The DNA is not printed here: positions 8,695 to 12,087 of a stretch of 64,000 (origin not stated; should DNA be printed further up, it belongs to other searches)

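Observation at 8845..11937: IleRS whose two class-I catalytic signatures appear degenerate (HIGH reads HFGD, KMSKS reads KMRNV)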

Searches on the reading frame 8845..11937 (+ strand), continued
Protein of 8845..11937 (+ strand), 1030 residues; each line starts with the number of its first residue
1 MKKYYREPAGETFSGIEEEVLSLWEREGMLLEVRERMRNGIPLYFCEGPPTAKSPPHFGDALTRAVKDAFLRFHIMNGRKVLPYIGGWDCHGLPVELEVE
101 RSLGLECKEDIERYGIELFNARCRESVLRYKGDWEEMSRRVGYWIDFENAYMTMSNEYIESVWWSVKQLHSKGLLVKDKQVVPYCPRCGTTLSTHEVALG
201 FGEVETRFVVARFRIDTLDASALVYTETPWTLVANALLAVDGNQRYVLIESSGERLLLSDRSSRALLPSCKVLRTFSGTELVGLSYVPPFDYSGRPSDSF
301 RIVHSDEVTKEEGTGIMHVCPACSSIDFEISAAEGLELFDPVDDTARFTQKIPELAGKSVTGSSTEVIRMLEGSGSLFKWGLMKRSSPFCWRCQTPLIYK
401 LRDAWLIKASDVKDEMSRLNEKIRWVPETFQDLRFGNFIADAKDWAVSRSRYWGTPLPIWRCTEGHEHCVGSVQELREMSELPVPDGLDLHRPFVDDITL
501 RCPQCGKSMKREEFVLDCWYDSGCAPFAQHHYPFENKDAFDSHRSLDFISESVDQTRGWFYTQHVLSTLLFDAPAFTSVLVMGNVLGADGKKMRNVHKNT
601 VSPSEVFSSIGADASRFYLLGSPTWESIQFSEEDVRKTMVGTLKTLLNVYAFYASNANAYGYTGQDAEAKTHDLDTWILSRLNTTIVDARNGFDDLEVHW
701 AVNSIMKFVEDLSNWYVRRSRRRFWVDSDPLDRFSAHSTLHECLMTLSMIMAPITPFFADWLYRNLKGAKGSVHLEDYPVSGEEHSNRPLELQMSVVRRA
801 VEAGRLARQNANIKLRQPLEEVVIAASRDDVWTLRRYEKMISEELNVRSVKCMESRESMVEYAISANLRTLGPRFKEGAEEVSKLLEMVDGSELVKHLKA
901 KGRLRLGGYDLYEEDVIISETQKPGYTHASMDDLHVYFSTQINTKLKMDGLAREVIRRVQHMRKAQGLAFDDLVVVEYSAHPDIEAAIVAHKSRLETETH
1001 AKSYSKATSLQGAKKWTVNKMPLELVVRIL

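Call 50: find_encoding_contigs(protein=P0105, flank=10000, max_places=1)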
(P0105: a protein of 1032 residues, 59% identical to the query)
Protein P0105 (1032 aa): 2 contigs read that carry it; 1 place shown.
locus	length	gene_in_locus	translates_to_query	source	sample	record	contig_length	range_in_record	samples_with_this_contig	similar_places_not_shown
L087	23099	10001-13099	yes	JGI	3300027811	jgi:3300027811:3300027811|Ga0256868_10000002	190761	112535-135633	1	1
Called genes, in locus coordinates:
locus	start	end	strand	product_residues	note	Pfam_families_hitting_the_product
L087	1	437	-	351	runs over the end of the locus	PF18911:PKD_4 (faint), PF00801:PKD (weak)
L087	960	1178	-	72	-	-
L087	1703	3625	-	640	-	PF00496:SBP_bac_5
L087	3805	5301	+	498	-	PF01565:FAD_binding_4, PF02913:FAD-oxidase_C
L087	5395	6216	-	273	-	PF00528:BPD_transp_1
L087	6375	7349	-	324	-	PF19300:BPD_transp_1_N, PF00528:BPD_transp_1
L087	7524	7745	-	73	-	-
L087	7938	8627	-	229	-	PF01902:Diphthami_syn_2_N, PF28410:Diphthami_syn_2_C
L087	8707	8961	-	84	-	PF03685:UPF0147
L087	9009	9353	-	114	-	PF01037:AsnC_trans_reg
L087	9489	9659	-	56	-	-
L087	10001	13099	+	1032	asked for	PF00133:tRNA-synt_1, PF09334:tRNA-synt_1g, PF08264:Anticodon_1, PF19302:DUF5915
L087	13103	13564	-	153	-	PF13673:Acetyltransf_10, PF00583:Acetyltransf_1, PF13508:Acetyltransf_7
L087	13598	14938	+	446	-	PF01336:tRNA_anti-codon, PF00152:tRNA-synt_2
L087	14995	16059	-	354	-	PF04389:Peptidase_M28, PF01546:Peptidase_M20, PF07687:M20_dimer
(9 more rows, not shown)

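Call 56: list_cluster_members(proteins=[P0341, P0356, P0363, P0367, P0378, P0361, P0386, P0389, P0394])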
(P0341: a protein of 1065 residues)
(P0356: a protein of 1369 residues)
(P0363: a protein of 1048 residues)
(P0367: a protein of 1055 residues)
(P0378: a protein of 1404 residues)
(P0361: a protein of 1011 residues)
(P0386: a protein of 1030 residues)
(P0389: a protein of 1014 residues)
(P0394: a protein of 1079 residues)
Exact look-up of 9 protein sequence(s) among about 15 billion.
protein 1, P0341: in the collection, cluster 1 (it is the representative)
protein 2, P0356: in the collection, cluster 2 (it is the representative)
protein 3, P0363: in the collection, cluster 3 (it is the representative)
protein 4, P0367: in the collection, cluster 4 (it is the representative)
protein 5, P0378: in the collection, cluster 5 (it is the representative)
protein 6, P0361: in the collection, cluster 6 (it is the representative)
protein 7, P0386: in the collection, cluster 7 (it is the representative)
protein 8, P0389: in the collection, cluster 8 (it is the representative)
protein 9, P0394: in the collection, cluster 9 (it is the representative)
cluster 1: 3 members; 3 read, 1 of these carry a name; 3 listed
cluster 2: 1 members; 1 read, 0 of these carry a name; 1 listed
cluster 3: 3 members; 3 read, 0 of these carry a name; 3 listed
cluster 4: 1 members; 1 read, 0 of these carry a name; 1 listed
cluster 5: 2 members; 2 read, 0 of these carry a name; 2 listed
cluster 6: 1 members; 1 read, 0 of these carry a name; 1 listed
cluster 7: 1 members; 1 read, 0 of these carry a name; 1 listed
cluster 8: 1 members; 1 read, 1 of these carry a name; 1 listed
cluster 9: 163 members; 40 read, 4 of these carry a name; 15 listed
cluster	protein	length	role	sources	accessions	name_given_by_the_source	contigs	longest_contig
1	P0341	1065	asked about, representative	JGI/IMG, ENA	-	-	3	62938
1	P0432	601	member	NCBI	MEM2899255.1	MAG: isoleucine--tRNA ligase, partial [Thermoplasmata archaeon]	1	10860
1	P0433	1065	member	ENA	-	-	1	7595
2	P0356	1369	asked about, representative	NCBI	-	-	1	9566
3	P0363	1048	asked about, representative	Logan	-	-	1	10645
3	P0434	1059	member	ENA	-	-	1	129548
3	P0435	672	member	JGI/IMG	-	-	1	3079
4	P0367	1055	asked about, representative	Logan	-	-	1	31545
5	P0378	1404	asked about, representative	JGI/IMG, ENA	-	-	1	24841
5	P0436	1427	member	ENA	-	-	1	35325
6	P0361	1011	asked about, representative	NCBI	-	-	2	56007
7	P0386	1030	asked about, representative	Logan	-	-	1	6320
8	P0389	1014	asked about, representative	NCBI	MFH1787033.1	MAG: isoleucine--tRNA ligase [archaeon]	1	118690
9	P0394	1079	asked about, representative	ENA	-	-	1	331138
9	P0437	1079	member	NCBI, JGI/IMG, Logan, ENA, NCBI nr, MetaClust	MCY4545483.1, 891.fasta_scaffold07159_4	MAG: isoleucine--tRNA ligase [Gemmatimonadetes bacterium] | isoleucine--tRNA ligase [Gemmatimonadota bacterium] | \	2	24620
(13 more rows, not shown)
